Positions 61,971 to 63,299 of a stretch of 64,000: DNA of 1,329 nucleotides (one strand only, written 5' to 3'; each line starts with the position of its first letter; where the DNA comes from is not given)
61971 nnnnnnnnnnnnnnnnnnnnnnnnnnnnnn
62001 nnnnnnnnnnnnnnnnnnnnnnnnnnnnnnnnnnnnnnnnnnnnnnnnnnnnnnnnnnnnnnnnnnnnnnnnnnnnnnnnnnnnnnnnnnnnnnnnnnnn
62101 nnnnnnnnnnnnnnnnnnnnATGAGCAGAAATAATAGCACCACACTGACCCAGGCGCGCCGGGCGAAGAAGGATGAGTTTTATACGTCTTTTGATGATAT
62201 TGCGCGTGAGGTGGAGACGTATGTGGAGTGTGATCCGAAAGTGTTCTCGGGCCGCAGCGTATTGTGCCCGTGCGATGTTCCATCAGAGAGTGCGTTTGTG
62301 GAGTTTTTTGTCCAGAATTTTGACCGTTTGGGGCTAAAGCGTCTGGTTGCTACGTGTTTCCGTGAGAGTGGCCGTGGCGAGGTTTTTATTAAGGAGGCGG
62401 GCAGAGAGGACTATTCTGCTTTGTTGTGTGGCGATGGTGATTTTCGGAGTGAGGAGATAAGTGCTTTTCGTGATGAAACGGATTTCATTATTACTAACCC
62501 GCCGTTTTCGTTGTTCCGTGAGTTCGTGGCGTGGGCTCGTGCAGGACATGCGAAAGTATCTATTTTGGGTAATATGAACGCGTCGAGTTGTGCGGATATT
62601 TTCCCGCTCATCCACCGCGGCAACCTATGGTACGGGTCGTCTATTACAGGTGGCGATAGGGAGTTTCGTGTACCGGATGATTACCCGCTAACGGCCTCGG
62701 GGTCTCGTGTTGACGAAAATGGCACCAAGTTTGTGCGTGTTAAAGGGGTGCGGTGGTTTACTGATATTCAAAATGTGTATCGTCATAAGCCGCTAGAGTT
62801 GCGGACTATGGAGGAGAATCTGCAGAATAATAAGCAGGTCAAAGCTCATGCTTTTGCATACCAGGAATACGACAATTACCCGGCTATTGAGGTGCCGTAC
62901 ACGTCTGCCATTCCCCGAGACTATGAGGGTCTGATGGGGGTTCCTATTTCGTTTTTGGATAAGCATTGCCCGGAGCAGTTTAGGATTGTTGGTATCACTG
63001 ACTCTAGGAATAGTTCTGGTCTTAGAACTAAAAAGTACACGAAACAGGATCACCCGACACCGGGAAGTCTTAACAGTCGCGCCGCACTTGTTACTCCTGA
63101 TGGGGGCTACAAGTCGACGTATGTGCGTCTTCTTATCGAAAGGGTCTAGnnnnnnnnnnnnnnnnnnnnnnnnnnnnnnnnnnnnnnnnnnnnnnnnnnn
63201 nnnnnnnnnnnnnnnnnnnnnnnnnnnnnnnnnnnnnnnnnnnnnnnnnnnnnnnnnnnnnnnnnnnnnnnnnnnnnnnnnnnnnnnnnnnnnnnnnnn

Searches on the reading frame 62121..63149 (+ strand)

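Call 35: search_protein_families(library=phrogs, proteins=[window:62121-63149:+], max_evalue=0.00001)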
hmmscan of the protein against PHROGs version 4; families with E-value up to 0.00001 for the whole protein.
window:62121-63149:+ (342 aa): 1 family
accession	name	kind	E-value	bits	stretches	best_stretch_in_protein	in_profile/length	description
phrog_799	-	other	3.1e-06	27.7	1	81-137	263-301/458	DNA methyltransferase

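Call 60: search_protein_families(library=pfam, proteins=[window:62121-63149:+], max_evalue=0.001)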
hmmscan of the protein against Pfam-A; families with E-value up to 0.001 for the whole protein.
window:62121-63149:+ (342 aa): 1 family
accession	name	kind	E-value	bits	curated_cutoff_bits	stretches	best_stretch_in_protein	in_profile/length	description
PF13651.11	EcoRI_methylase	-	2.3e-93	313.7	26.4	2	101-340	120-343/345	Adenine-specific methyltransferase EcoRI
